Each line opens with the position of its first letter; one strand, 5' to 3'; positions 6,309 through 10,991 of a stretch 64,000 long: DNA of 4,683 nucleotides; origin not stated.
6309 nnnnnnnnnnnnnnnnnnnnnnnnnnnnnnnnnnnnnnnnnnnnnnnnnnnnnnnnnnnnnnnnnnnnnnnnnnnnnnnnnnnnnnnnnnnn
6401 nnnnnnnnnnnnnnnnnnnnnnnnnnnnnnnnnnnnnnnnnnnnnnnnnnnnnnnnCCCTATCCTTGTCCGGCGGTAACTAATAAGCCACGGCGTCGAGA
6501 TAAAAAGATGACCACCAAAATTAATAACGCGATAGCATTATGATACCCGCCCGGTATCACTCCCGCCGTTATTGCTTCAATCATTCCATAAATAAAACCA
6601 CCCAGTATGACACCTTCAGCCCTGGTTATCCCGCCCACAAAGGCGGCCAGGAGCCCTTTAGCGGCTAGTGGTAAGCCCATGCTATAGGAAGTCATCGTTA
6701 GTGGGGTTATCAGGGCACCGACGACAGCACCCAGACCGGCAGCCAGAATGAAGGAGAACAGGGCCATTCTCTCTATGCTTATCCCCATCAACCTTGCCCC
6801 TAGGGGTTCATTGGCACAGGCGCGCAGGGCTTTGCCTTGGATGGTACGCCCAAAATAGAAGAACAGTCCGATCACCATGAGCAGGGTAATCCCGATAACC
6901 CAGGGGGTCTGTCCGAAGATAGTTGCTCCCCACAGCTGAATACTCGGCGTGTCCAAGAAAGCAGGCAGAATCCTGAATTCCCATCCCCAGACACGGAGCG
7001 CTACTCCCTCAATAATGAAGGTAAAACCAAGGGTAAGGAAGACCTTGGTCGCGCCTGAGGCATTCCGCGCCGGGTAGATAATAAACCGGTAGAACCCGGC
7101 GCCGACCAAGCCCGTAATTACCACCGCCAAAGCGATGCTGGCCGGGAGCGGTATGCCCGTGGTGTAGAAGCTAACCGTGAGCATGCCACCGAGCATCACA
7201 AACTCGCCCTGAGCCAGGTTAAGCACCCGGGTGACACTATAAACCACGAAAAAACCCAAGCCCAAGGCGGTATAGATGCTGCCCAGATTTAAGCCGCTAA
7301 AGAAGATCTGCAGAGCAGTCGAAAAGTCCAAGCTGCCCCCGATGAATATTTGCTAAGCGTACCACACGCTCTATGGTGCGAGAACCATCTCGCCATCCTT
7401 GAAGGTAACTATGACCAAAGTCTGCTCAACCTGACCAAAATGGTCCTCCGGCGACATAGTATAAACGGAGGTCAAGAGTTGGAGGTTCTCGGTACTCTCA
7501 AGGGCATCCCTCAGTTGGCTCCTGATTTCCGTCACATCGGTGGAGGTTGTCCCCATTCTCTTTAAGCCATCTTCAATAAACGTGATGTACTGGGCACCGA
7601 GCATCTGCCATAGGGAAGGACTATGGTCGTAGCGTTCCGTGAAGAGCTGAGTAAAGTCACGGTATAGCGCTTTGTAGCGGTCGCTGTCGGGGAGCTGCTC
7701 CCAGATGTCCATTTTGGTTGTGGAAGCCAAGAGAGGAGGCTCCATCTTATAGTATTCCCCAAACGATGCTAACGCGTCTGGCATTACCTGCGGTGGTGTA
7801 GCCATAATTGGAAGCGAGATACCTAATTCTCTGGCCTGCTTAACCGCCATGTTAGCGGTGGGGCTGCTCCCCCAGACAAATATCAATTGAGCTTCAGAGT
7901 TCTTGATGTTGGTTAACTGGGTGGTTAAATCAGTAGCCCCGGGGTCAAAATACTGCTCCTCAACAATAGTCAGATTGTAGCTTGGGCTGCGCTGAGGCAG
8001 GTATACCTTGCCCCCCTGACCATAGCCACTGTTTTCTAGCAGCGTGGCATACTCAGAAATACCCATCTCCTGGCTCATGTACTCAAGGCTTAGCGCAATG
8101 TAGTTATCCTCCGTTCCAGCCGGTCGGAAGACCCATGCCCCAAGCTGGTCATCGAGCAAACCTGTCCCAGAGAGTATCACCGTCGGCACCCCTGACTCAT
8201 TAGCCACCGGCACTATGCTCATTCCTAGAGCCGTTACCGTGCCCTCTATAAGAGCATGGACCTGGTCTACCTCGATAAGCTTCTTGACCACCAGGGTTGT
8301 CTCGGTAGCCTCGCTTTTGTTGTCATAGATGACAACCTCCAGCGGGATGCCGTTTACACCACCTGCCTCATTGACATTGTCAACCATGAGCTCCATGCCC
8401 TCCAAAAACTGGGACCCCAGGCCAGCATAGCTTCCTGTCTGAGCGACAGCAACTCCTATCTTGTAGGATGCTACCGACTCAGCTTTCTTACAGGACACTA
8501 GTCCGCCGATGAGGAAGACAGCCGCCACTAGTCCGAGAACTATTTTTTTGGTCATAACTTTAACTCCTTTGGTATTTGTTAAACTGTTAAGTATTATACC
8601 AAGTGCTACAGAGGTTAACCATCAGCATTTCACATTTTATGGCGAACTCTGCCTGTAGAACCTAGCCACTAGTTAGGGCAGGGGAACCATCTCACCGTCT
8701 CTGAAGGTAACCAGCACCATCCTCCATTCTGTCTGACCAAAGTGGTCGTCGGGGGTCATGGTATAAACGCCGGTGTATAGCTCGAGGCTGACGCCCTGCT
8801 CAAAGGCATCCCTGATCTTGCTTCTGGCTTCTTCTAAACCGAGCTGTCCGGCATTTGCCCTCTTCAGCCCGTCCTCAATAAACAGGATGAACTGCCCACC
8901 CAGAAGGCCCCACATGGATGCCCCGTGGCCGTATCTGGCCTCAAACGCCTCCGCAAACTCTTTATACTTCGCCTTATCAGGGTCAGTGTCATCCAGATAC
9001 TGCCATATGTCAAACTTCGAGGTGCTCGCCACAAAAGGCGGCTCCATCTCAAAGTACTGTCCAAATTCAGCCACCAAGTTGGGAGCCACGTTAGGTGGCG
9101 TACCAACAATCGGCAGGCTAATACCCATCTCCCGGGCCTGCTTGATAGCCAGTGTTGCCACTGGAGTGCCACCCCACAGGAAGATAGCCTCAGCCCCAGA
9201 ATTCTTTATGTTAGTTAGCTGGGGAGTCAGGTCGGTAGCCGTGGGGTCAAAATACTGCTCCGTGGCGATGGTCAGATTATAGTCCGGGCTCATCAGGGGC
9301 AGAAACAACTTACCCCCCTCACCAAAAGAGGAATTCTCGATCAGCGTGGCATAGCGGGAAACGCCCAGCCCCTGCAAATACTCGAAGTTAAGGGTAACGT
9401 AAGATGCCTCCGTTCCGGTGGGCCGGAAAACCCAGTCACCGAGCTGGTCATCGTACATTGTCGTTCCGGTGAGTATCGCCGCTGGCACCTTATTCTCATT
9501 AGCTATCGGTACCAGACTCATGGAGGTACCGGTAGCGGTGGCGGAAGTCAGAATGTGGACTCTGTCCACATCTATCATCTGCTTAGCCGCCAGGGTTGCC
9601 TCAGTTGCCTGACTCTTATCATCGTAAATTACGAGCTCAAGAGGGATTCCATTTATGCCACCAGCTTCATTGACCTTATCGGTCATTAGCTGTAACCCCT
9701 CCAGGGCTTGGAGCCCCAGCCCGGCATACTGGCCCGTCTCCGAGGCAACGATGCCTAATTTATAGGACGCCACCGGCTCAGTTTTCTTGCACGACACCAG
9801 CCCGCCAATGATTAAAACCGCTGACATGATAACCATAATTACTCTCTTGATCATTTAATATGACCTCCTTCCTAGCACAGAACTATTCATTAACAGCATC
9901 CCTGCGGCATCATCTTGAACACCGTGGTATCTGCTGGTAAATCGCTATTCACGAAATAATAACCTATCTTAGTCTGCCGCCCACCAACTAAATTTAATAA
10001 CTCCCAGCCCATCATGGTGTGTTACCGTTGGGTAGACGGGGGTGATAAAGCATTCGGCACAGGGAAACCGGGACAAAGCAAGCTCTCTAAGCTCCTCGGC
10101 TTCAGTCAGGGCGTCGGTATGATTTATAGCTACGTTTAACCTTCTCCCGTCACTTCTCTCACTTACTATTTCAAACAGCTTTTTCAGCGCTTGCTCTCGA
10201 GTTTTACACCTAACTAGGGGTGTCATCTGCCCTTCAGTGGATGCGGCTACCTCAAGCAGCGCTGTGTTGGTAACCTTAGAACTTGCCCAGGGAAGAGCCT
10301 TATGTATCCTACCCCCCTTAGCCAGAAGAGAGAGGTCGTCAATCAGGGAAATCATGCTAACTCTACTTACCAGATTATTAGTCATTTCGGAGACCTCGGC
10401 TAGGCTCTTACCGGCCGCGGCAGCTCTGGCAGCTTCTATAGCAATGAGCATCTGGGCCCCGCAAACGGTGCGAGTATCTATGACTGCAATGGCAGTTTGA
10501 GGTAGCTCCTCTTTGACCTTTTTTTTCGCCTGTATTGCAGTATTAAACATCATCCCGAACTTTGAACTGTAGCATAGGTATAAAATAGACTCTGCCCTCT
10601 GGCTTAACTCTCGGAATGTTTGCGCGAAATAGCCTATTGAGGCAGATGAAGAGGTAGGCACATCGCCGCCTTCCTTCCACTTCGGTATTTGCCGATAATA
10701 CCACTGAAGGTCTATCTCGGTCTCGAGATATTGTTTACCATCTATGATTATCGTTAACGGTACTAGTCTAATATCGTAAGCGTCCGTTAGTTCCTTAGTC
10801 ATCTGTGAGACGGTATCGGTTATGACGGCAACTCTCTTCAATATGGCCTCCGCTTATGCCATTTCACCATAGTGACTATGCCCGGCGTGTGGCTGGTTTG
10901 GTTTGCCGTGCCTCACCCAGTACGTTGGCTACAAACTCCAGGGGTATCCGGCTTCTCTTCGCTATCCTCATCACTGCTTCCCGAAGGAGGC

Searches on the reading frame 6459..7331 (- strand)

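Call 39: search_protein_families(library=pfam, proteins=[window:6459-7331:-], max_evalue=0.00001)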
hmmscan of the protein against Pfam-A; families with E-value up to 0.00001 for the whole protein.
window:6459-7331:- (290 aa): 1 family
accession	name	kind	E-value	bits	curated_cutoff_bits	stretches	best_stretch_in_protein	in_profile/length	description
PF02653.21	BPD_transp_2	-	8.6e-26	91.1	26.8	1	10-275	2-268/269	Branched-chain amino acid transport system / permease component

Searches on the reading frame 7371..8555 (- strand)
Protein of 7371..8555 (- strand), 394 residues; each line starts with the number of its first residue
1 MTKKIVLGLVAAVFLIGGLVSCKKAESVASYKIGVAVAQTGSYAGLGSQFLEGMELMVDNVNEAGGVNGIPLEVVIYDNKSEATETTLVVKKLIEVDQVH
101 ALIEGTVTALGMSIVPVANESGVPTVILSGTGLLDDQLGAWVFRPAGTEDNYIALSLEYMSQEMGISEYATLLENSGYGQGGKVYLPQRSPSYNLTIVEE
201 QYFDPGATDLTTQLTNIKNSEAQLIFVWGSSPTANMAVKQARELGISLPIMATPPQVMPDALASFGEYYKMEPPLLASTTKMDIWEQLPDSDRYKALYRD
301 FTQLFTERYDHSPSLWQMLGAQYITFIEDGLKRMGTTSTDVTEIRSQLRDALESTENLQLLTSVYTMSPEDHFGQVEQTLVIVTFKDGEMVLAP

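Call 39: search_protein_families(library=pfam, proteins=[window:7371-8555:-], max_evalue=0.00001)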
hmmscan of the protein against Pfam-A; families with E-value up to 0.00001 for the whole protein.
window:7371-8555:- (394 aa): 3 families
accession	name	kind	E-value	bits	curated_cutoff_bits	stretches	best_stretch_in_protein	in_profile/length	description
PF13458.12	Peripla_BP_6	-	1.7e-46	159.9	31.7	1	31-388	2-342/343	Periplasmic binding protein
PF13433.12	Peripla_BP_5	-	1.3e-12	47.9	27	1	32-118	2-88/363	Periplasmic binding protein domain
PF01094.35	ANF_receptor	-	5.1e-07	29.5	25.4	1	52-247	4-203/353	Receptor family ligand binding region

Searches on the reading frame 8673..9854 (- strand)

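Call 39: search_protein_families(library=pfam, proteins=[window:8673-9854:-], max_evalue=0.00001)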
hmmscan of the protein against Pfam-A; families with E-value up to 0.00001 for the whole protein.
window:8673-9854:- (393 aa): 3 families
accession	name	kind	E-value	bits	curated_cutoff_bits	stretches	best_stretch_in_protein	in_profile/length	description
PF13458.12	Peripla_BP_6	-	2.6e-46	159.3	31.7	1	31-383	2-339/343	Periplasmic binding protein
PF13433.12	Peripla_BP_5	-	1e-09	38.4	27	1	32-105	2-75/363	Periplasmic binding protein domain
PF01094.35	ANF_receptor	-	2.1e-07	30.8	25.4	1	54-246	6-203/353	Receptor family ligand binding region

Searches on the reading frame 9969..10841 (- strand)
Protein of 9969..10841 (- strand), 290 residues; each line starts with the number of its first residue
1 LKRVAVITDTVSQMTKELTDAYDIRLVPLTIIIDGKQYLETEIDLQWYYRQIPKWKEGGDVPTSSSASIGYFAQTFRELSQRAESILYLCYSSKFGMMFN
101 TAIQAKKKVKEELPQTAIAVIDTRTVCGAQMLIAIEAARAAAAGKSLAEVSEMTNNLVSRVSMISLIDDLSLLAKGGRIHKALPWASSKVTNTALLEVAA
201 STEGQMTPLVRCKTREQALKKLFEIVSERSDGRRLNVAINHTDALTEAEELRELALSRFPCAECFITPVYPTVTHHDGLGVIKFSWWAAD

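Call 39: search_protein_families(library=pfam, proteins=[window:9969-10841:-], max_evalue=0.00001)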
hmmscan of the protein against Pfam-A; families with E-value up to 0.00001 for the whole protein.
window:9969-10841:- (290 aa): 1 family
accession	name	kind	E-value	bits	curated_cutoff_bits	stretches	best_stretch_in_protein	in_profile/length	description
PF02645.21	DegV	-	5.7e-53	180.5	27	1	4-284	2-275/280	Uncharacterised protein, DegV family COG1307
